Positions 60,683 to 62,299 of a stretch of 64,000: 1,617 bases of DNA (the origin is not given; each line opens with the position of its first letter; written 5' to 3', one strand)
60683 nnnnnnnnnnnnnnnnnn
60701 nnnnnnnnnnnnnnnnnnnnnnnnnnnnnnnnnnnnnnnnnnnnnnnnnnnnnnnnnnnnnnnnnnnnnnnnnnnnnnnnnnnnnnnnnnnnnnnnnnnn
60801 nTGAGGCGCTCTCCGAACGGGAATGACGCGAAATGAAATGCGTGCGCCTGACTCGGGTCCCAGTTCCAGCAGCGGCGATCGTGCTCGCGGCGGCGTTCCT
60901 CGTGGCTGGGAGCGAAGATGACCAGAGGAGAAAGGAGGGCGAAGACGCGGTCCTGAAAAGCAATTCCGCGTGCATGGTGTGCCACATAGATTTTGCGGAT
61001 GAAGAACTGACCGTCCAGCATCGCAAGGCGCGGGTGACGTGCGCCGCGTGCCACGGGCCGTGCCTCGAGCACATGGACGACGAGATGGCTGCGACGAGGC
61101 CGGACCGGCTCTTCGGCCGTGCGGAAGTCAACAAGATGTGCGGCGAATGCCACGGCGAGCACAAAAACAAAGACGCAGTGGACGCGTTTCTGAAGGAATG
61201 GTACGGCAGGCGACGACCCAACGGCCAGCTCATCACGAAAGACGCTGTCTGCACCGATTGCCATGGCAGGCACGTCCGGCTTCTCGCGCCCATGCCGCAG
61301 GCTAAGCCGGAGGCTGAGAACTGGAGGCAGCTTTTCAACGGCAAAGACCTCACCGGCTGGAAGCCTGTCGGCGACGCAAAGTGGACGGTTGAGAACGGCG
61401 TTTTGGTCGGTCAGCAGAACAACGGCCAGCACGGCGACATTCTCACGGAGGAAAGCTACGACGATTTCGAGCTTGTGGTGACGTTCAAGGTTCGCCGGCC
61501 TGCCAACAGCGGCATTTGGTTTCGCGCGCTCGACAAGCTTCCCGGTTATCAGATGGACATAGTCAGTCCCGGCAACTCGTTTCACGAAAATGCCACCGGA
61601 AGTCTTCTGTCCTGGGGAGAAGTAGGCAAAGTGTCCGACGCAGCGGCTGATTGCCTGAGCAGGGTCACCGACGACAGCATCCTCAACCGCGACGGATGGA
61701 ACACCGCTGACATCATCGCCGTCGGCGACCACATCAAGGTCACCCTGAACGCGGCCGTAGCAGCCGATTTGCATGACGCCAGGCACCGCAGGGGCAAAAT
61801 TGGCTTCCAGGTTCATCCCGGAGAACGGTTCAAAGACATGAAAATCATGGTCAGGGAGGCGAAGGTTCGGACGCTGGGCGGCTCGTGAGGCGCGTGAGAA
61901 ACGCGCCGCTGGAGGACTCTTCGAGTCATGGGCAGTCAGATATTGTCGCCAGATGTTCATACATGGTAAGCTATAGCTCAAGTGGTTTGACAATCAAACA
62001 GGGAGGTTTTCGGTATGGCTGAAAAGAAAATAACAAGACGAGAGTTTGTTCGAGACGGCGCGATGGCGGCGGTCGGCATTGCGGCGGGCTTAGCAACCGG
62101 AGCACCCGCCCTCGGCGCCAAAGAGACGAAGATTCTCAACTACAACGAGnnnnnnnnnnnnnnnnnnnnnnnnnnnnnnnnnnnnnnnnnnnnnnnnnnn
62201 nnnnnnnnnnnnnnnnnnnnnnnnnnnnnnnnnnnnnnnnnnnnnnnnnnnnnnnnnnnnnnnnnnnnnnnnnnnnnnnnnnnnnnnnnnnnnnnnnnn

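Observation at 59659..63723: Tandemly duplicated periplasmic module: TAT-exported aldo/keto reductase followed by a tetraheme cytochrome c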

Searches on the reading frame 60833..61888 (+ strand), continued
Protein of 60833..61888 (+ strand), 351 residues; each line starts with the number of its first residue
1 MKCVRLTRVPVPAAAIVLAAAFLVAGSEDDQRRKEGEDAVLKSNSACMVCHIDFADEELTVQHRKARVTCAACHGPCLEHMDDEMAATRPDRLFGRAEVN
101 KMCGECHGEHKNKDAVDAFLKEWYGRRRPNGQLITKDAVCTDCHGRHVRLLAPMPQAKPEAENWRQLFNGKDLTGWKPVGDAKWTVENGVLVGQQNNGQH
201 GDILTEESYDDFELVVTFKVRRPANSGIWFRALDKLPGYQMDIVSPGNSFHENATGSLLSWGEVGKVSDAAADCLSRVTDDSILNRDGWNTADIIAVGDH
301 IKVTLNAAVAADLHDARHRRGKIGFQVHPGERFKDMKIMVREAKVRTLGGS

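Call 71: search_protein_families(library=pfam, proteins=[P0153], max_evalue=0.001)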
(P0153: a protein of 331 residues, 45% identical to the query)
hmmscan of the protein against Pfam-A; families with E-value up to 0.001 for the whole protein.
P0153 (331 aa): 4 families
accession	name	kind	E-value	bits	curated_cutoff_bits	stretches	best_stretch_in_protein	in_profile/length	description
PF06439.18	3keto-disac_hyd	-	7.4e-38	130.9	26.8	1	29-191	1-186/187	3-keto-disaccharide hydrolase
PF14537.11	Cytochrom_c3_2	-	5.2e-05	24.1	25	1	234-319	2-68/79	Cytochrome c3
PF09699.15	Paired_CXXCH_1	-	0.0001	22.3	20.6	0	240-281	8-39/41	Doubled CXXCH motif (Paired_CXXCH_1)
PF14522.11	Cytochrome_C7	-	0.00071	19.8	24.8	0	233-315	7-66/67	Cytochrome c7 and related cytochrome c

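Call 78: predict_structure(alignment_id=A4)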
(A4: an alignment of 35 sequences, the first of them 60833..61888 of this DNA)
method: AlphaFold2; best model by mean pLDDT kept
length: 351 residues; sequences in the alignment: 35
mean_pLDDT: 78.0   pTM: 0.61
mean pLDDT of the five models: 78.0, 77.9, 76.4, 75.3, 74.4
residues with pLDDT >= 90: 135; 70-90: 111; 50-70: 56; < 50: 49
segments of 3 or more residues with pLDDT < 50: 88-107, 129-131, 141-160, 267-269
pLDDT, mean of each block of 10 residues (from residue 1): 59 72 76 84 82 72 81 71 55 44 47 74 70 60 42 40 84 96 93 96 97 96 95 89 81 88 58 86 83 96 90 96 96 95 88 38
secondary structure, 60 per line:
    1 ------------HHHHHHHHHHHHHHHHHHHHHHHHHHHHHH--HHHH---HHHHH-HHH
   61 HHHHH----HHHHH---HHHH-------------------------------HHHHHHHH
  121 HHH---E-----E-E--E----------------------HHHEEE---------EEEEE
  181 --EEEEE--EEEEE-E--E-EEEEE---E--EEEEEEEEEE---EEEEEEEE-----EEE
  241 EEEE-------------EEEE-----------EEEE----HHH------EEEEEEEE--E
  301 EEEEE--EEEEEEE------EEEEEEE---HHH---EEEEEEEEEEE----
elements in order: H13-42 H45-48 H52-56 H58-65 H70-74 H78-81 H113-123 E164-166 E176-180 E183-187 E190-194 E201-205 E212-221 E225-232 E238-244 E258-261 E273-276 E290-297 E300-305 E308-314 E321-327 E337-347

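Call 80: search_solved_structures(query=window:60833-61888:+, max_evalue=0.01)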
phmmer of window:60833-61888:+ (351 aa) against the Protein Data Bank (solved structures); distinct sequences matched with E-value up to 0.01: 13.
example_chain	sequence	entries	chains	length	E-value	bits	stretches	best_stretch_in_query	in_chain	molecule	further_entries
4jqt_A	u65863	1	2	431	2.5e-20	76.1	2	162-329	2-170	putative glycosyl hydrolase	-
3hbk_A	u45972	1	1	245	5.3e-09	38.9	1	159-232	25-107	putative glycosyl hydrolase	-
3u1x_A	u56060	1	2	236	8.7e-08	34.9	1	159-239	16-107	putative glycosyl hydrolase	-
8v31_A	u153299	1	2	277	6e-07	32.1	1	155-231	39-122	Glycosyl hydrolase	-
3osd_A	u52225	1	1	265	7e-07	31.9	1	158-233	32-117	putative glycosyl hydrolase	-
8rr2_A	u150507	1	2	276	7.2e-07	31.8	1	158-233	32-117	3-keto-disaccharide hydrolase domain-containing protein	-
9fbe_B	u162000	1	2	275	7.6e-07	31.7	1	158-233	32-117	Probable secreted glycosyl hydrolase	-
8tda_A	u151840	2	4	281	7.7e-07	31.7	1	158-233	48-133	Probable secreted glycosyl hydrolase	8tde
4hxc_A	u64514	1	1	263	2.5e-06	30.1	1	160-233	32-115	putative glycosyl hydrolase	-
3nmb_A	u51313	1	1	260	2.2e-05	27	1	163-233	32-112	putative sugar hydrolase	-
3h3l_A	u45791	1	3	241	4.2e-05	26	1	159-249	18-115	PUTATIVE SUGAR HYDROLASE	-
4qhz_A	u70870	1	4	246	0.00011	24.6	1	167-221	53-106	putative glycosyl hydrolase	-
3imm_A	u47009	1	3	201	0.0064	18.9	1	163-313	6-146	Putative secreted glycosylhydrolase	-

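Call 81: fold_search(model_id=the predicted structure, library=pdb)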
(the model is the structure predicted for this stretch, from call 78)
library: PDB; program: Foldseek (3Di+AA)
matches with E <= 10: 1809; with E <= 0.001: 391
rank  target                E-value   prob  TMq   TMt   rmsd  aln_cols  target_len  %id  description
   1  4jqt_A                1.4e-14  1.00  0.46  0.37   2.7       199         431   27  Crystal structure of a putative glycosyl hydrolase (BT3469) from Bacteroides thetaiotaomicron VPI-5482 at 2.49 A resol (released 2013-04-17)
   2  3u1x_A                1.2e-11  1.00  0.38  0.61   6.1       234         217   20  Crystal structure of a putative glycosyl hydrolase (BDI_1869) from Parabacteroides distasonis ATCC 8503 at 1.70 A reso (released 2011-10-26)
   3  3hbk                  2.3e-11  1.00  0.39  0.57   6.3       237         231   23  Crystal structure of putative glycosyl hydrolase, was Domain of Unknown Function (DUF1080) (YP_001302580.1) from Parabac (released 2009-05-26)
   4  3u1x_B                2.8e-11  1.00  0.41  0.63   4.2       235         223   20  Crystal structure of a putative glycosyl hydrolase (BDI_1869) from Parabacteroides distasonis ATCC 8503 at 1.70 A reso (released 2011-10-26)
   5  8v31_A                2.7e-10  1.00  0.36  0.51   8.4       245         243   18  Structure of Alistipes sp. 3-Keto-2-hydroxy-glucal-hydratase AL2 (released 2024-06-19)
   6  3h3l_B                3.2e-10  1.00  0.39  0.58   4.3       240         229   17  Crystal structure of PUTATIVE SUGAR HYDROLASE (YP_001304206.1) from Parabacteroides distasonis ATCC 8503 at 1.59 A res (released 2009-04-28)
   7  3h3l_C                4.0e-10  1.00  0.39  0.59   5.4       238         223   16  Crystal structure of PUTATIVE SUGAR HYDROLASE (YP_001304206.1) from Parabacteroides distasonis ATCC 8503 at 1.59 A res (released 2009-04-28)
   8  3imm_A                4.0e-10  1.00  0.37  0.64   4.3       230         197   20  Crystal structure of Putative glycosyl hydrolase (YP_001301887.1) from Parabacteroides distasonis ATCC 8503 at 2.00 A  (released 2009-08-18)
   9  3h3l_A                4.2e-10  1.00  0.40  0.59   6.2       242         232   16  Crystal structure of PUTATIVE SUGAR HYDROLASE (YP_001304206.1) from Parabacteroides distasonis ATCC 8503 at 1.59 A res (released 2009-04-28)
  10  9fbe_A                4.5e-10  1.00  0.37  0.51   8.3       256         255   17  3-keto-glycoside eliminase/hydratase in komplex with 2-hydroxy-3-keto-glucal (released 2025-10-29)
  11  8v31_C                5.3e-10  1.00  0.40  0.55   6.1       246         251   17  Structure of Alistipes sp. 3-Keto-2-hydroxy-glucal-hydratase AL2 (released 2024-06-19)
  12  4hxc                  5.6e-10  1.00  0.38  0.51   8.0       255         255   18  Crystal structure of a putative glycosyl hydrolase (BACUNI_00951) from Bacteroides uniformis ATCC 8492 at 2.15 A resolut (released 2012-11-28)
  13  8rr2_A                7.9e-10  1.00  0.37  0.50   8.3       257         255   17  3-keto-glycoside eliminase/hydratase in komplex with alpha-3-keto-glucose (released 2024-08-07)
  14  3osd                  1.0e-09  1.00  0.36  0.47   8.1       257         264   19  Crystal structure of a putative glycosyl hydrolase (BT2157) from BACTEROIDES THETAIOTAOMICRON VPI-5482 at 1.80 A resolut (released 2010-10-13)
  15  8tda_A                1.1e-09  1.00  0.36  0.48   8.1       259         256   18  Structure of Bacteroides thetaiotaomicron 3-Keto-2-hydroxy-glucal-hydratase BT2 (released 2024-06-12)
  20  9fbe_B                2.9e-09  1.00  0.38  0.52   7.3       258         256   18  3-keto-glycoside eliminase/hydratase in komplex with 2-hydroxy-3-keto-glucal (released 2025-10-29)
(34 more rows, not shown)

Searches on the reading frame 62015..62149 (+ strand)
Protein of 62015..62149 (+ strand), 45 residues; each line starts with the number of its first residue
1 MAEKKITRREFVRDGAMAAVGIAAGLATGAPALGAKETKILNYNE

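Call 83: search_protein_families(library=ncbifam, proteins=[window:62015-62149:+], max_evalue=1)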
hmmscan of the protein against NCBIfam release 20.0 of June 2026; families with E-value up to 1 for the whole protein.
seq(45 aa): 2 families
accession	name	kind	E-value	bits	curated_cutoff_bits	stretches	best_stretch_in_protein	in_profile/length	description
TIGR01409.1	TAT_signal_seq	domain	0.01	16.2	16.7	1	6-28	1-22/29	twin-arginine translocation signal domain-containing protein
TIGR02811.1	formate_TAT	hypoth_equivalog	0.013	15.8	48.45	1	4-37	7-39/66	formate dehydrogenase region TAT target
